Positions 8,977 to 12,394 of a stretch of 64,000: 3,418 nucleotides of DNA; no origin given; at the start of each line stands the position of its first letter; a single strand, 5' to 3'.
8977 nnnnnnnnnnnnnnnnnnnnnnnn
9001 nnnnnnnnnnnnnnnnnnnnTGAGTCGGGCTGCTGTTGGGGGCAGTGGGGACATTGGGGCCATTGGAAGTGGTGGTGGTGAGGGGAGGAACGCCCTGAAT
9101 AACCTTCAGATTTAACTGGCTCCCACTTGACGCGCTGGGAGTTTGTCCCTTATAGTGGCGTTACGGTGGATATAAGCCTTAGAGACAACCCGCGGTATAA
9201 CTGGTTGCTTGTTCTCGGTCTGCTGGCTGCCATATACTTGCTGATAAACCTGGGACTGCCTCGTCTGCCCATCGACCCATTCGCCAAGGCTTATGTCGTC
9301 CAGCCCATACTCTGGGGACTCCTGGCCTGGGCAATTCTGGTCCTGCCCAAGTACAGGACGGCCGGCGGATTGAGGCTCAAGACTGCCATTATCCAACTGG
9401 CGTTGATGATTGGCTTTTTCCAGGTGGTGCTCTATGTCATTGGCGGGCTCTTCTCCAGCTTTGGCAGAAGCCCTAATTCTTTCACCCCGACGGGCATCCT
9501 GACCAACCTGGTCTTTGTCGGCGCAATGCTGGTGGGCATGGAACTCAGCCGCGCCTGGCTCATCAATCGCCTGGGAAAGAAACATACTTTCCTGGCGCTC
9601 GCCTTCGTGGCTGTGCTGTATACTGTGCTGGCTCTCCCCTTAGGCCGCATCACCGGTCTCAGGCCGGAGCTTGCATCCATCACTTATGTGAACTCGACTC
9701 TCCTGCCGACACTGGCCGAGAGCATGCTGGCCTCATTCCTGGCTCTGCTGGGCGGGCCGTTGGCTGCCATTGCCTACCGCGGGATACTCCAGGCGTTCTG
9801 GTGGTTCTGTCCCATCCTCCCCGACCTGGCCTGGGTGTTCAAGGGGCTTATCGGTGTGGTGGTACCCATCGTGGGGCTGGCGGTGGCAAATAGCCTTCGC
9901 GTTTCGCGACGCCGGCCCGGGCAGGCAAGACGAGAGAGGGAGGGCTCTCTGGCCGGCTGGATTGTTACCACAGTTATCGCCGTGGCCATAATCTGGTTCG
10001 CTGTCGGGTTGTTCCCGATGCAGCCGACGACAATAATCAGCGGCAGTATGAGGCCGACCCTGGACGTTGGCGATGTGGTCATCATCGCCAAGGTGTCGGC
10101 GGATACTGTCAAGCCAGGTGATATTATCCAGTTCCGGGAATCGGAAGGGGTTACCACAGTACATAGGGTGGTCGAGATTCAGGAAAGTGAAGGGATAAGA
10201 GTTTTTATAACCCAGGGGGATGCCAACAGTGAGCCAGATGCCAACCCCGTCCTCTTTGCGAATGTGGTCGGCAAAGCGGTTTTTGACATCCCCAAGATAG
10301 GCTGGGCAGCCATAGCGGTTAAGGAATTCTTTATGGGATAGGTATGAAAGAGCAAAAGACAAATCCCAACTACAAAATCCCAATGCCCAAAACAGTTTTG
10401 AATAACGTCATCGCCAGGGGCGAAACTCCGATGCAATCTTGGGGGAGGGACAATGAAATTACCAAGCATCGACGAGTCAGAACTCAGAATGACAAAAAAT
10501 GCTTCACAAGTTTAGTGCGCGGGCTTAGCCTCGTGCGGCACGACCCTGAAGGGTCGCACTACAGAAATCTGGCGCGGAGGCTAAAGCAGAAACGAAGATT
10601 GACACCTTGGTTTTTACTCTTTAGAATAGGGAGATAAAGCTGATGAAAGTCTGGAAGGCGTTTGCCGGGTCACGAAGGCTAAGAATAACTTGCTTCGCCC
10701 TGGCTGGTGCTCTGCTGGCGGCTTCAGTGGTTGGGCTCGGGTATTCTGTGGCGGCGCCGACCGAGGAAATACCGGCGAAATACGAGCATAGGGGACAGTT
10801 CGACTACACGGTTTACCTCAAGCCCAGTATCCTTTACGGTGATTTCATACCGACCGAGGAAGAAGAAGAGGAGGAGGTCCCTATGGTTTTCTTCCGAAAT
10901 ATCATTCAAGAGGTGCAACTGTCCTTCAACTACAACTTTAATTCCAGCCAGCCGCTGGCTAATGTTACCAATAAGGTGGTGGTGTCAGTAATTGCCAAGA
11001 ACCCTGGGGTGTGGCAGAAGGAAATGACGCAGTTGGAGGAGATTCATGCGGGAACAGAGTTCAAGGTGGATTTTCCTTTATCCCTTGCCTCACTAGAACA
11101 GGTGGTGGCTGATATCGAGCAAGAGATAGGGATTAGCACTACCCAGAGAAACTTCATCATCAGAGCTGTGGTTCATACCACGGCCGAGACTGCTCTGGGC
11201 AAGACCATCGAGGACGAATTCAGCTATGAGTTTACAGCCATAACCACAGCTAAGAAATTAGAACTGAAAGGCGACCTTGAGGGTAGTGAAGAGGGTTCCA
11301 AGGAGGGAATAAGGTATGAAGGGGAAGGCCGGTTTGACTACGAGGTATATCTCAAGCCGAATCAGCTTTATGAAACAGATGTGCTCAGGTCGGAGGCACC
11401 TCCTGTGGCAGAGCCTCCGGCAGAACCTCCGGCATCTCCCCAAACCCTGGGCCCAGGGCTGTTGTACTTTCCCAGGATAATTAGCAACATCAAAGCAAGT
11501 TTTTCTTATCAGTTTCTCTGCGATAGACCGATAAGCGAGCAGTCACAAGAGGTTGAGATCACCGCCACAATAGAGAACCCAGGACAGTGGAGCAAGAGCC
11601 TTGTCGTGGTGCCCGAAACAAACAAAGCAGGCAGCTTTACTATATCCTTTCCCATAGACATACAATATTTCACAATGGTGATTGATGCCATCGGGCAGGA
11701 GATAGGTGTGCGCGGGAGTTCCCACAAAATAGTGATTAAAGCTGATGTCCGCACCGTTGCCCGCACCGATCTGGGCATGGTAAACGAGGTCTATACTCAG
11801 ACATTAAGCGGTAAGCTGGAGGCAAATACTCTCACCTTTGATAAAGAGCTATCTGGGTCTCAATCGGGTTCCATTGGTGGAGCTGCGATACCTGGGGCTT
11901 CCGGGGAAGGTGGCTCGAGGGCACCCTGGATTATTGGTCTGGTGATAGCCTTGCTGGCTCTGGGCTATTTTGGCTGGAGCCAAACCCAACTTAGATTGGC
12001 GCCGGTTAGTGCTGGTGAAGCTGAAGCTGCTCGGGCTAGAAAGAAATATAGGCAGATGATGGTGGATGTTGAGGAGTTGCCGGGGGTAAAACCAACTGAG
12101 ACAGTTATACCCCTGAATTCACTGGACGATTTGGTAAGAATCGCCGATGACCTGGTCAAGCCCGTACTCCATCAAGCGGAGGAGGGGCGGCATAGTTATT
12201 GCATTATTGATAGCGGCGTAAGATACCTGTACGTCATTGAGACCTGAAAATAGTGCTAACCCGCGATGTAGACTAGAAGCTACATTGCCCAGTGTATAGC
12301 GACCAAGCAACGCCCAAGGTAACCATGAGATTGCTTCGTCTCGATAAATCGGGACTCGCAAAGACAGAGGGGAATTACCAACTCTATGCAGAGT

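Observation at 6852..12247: TasA-like secretion/fibre operon built around a SipW-type signal peptidase fused to a novel 7-TM membrane domain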

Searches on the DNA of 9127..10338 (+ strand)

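Call 76: search_rna_families(sources=[L001, L003, L005, L006, L007, L017, L018, L025, L053], threshold=gathering)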
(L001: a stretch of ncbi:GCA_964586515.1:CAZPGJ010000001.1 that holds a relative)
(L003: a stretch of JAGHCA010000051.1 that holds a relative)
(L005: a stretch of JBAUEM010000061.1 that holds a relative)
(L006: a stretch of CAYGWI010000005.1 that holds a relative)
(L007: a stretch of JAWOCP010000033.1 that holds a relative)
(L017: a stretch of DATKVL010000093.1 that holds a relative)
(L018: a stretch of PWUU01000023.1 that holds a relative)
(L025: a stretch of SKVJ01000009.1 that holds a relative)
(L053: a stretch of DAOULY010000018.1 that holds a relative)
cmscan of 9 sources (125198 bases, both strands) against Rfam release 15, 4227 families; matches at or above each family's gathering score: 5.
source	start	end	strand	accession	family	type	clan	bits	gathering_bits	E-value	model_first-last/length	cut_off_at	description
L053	187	274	-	RF01051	c-di-GMP-I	Cis-reg; riboswitch;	CL00126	74.8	35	1.5e-12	1-87/87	no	c-di-GMP-I riboswitch aptamer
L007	1464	1547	+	RF01786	c-di-GMP-II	Cis-reg; riboswitch;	CL00127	59.9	53.5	1.7e-10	1-84/84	no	Cyclic di-GMP-II riboswitch aptamer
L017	2508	2591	+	RF01786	c-di-GMP-II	Cis-reg; riboswitch;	CL00127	59.4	53.5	2.2e-10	1-84/84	no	Cyclic di-GMP-II riboswitch aptamer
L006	4127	4209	-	RF01786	c-di-GMP-II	Cis-reg; riboswitch;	CL00127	57.5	53.5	7.8e-10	1-84/84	no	Cyclic di-GMP-II riboswitch aptamer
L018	4052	4135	+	RF03169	c-di-GMP-II-GAG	Cis-reg; riboswitch;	CL00127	49.8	40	1.6e-06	1-86/86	no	c-di-GMP-II-GAG riboswitch aptamer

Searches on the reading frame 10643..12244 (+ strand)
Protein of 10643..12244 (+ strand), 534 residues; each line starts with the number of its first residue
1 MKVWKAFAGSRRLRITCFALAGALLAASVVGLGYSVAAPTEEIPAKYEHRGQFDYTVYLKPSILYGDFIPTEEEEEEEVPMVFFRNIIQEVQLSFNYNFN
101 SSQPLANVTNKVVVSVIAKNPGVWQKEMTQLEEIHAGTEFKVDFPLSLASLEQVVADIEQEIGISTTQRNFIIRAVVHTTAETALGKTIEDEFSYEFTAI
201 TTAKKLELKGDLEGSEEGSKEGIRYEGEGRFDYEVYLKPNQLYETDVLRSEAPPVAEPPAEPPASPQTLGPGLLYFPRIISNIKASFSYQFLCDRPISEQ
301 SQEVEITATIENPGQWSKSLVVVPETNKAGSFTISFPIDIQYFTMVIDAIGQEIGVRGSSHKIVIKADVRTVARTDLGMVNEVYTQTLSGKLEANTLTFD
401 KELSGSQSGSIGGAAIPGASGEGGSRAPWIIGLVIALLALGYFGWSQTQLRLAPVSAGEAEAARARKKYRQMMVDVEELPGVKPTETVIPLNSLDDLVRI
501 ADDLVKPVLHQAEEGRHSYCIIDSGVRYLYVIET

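Call 3: search_protein_families(library=pfam, proteins=[window:10643-12244:+], max_evalue=1)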
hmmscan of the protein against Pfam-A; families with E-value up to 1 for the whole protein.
window:10643-12244:+ (534 aa): 2 families
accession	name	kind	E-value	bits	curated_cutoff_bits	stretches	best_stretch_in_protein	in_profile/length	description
PF17231.7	DUF5305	-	2.6e-27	96.1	29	2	322-530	7-217/217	Family of unknown function (DUF5305)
PF13567.11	DUF4131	-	0.79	9.8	31.6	0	425-456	28-59/165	Domain of unknown function (DUF4131)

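Call 4: search_protein_families(library=ncbifam, proteins=[window:10643-12244:+], max_evalue=1)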
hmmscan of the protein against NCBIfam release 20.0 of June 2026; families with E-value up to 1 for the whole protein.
window:10643-12244:+ (534 aa): 0 families
